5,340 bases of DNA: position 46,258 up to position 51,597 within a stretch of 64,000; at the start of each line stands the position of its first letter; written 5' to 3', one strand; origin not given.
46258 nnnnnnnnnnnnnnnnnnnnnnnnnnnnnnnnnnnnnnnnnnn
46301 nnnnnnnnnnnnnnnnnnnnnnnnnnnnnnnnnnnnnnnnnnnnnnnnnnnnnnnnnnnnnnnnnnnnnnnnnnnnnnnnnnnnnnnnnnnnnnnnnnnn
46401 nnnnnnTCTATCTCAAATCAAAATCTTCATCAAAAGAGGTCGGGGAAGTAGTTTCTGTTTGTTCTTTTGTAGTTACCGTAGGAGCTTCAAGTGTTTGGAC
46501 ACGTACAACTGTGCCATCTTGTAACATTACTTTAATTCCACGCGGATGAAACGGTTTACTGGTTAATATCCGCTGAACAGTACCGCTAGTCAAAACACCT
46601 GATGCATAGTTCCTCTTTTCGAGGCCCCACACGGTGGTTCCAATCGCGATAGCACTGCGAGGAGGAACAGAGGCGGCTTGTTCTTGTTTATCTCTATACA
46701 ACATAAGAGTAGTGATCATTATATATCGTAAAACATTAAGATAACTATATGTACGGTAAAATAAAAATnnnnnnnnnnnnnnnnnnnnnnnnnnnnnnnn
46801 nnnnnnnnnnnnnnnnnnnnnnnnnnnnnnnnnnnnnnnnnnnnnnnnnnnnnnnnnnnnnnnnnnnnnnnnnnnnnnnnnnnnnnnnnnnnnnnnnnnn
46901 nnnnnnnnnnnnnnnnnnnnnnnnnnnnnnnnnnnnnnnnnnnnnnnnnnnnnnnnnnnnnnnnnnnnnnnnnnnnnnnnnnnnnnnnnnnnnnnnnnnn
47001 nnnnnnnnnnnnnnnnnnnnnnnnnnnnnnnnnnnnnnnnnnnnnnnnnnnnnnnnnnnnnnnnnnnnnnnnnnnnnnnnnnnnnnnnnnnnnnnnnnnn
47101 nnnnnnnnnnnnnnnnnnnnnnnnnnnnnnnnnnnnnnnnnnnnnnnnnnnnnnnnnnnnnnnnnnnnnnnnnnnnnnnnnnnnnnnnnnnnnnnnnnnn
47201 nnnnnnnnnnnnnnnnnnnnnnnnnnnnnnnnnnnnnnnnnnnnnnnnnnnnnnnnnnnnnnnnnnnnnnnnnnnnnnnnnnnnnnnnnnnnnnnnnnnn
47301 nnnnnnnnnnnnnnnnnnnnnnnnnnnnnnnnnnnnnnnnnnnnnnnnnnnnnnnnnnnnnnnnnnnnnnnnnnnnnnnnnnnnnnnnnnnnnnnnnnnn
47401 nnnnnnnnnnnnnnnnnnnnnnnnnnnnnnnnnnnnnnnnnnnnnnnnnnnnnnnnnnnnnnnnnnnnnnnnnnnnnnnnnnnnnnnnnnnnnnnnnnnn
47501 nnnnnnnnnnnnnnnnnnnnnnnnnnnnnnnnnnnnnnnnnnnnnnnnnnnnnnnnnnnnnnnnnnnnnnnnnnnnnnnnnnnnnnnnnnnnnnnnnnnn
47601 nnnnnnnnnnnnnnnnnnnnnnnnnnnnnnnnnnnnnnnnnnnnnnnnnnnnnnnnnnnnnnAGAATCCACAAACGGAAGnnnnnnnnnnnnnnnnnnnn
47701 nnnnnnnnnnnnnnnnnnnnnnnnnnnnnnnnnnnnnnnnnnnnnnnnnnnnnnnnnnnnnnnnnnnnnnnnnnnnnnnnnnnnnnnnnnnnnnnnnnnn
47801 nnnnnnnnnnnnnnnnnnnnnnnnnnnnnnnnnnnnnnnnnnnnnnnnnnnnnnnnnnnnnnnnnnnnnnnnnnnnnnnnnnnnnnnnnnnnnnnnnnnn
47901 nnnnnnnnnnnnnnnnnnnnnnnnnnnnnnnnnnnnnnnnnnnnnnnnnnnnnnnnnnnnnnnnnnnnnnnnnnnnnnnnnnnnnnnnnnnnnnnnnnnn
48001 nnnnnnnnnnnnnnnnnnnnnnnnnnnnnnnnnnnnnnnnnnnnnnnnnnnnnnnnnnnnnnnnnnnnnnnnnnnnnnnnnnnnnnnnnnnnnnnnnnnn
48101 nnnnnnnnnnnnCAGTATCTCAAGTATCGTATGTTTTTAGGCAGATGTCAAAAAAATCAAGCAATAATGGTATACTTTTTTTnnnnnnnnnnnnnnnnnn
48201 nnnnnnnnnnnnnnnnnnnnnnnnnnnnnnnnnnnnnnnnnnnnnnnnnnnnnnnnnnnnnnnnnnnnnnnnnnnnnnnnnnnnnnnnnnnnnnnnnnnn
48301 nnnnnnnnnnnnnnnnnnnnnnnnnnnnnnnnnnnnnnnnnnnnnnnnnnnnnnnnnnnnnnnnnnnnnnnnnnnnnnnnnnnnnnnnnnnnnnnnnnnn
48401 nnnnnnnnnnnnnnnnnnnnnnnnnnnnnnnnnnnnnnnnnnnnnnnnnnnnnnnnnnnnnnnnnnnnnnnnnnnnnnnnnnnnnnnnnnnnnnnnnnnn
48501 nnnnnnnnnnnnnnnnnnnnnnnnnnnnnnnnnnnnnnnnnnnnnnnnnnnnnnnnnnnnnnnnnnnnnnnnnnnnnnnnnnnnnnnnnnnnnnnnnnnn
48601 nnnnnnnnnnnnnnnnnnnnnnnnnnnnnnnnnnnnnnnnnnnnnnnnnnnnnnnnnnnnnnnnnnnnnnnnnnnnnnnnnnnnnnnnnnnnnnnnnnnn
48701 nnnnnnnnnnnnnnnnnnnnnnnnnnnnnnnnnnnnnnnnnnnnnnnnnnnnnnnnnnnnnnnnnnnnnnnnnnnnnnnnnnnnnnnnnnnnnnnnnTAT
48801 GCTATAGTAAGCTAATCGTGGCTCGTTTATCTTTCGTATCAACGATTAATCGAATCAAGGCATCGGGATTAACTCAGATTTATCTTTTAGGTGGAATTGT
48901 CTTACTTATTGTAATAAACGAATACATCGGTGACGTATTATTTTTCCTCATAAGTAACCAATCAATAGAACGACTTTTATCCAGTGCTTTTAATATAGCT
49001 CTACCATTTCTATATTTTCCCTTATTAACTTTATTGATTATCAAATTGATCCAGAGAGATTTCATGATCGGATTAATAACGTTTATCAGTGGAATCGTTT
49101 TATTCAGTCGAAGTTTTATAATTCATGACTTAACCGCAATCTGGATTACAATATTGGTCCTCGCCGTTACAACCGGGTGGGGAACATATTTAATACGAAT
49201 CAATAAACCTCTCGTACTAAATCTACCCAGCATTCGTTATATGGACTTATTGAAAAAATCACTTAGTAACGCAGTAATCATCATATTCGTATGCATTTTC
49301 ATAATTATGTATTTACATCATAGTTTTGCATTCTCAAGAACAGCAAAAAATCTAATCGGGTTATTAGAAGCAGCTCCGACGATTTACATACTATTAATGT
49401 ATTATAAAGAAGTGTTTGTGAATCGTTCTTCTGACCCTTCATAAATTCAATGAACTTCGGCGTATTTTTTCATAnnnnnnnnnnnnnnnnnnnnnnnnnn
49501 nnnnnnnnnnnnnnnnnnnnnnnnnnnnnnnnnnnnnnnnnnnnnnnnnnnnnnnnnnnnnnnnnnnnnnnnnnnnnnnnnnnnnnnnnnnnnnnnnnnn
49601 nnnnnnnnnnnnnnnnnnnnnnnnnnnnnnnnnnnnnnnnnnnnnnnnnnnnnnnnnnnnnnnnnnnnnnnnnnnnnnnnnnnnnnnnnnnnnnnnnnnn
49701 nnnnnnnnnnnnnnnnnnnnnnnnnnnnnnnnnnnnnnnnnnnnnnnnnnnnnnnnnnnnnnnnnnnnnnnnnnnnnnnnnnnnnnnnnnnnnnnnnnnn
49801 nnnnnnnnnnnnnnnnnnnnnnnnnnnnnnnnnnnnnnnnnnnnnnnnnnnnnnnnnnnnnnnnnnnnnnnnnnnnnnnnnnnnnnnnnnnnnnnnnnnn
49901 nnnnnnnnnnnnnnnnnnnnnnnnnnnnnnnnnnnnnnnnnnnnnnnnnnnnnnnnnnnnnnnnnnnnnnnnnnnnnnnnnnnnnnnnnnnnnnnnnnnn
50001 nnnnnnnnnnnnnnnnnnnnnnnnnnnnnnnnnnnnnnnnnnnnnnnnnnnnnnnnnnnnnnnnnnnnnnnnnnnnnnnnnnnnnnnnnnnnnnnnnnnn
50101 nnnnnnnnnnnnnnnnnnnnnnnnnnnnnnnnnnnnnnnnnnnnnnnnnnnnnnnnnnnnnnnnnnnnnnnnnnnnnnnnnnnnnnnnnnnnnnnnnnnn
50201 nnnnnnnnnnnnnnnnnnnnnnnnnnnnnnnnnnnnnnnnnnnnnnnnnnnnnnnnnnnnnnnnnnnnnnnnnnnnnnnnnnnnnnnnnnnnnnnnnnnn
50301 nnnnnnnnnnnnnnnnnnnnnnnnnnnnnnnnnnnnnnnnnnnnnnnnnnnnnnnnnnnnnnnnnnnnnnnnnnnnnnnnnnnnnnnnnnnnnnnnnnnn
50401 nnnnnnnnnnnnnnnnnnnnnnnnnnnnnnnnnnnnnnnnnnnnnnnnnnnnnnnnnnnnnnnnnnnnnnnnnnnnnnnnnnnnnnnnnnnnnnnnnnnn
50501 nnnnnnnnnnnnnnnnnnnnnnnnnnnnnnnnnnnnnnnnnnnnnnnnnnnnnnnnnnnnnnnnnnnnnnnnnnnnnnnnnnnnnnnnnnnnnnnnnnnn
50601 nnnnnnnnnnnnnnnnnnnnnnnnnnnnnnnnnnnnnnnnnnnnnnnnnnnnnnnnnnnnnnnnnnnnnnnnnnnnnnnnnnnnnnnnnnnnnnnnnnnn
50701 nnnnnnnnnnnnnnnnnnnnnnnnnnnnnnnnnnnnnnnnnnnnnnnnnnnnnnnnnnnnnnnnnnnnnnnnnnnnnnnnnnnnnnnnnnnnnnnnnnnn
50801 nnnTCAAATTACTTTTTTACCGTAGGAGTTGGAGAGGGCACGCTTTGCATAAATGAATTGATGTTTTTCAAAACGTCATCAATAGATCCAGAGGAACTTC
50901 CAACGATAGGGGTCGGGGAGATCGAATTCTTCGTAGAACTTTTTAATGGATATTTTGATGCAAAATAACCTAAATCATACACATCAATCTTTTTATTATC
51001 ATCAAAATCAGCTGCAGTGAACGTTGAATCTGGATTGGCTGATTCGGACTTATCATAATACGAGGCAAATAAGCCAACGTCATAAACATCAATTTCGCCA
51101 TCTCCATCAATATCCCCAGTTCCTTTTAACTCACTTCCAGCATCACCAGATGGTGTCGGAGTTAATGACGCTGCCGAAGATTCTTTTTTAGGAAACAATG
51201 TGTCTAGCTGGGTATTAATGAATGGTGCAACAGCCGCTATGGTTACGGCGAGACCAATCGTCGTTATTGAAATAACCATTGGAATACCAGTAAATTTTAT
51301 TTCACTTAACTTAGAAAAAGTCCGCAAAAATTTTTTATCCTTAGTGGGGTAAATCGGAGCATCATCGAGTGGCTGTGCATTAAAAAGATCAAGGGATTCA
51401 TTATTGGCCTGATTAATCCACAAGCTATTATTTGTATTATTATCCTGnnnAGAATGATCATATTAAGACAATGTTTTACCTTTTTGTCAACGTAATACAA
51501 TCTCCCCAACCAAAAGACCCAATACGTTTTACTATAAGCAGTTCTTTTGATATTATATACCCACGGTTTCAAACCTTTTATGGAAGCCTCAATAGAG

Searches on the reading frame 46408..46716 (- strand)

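Call 36: search_protein_families(library=pfam, proteins=[window:46408-46716:-], max_evalue=0.01)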
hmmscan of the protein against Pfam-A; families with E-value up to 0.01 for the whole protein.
window:46408-46716:- (102 aa): 1 family
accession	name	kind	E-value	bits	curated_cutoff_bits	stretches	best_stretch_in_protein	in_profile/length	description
PF09962.14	DUF2196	-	1.8e-17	63.4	25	1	18-75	3-60/61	Uncharacterized conserved protein (DUF2196)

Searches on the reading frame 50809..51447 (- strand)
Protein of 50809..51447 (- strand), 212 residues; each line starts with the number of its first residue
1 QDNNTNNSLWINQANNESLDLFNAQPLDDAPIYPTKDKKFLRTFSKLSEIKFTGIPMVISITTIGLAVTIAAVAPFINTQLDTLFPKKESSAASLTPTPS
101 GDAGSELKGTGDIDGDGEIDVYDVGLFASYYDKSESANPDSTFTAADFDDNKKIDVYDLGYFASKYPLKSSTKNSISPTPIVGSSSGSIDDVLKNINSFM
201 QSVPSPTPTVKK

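Call 47: search_protein_families(library=pfam, proteins=[window:50809-51447:-], max_evalue=0.01)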
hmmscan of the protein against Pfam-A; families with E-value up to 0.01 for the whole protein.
window:50809-51447:- (212 aa): 1 family
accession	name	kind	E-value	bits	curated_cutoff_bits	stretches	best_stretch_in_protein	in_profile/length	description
PF00404.24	Dockerin_1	-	0.002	18.7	22.9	1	111-159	2-49/57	Dockerin type I domain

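Call 56: search_protein_families(library=ncbifam, proteins=[window:50809-51447:-], max_evalue=0.1)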
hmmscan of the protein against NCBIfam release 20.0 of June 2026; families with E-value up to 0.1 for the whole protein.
window:50809-51447:- (212 aa): 0 families
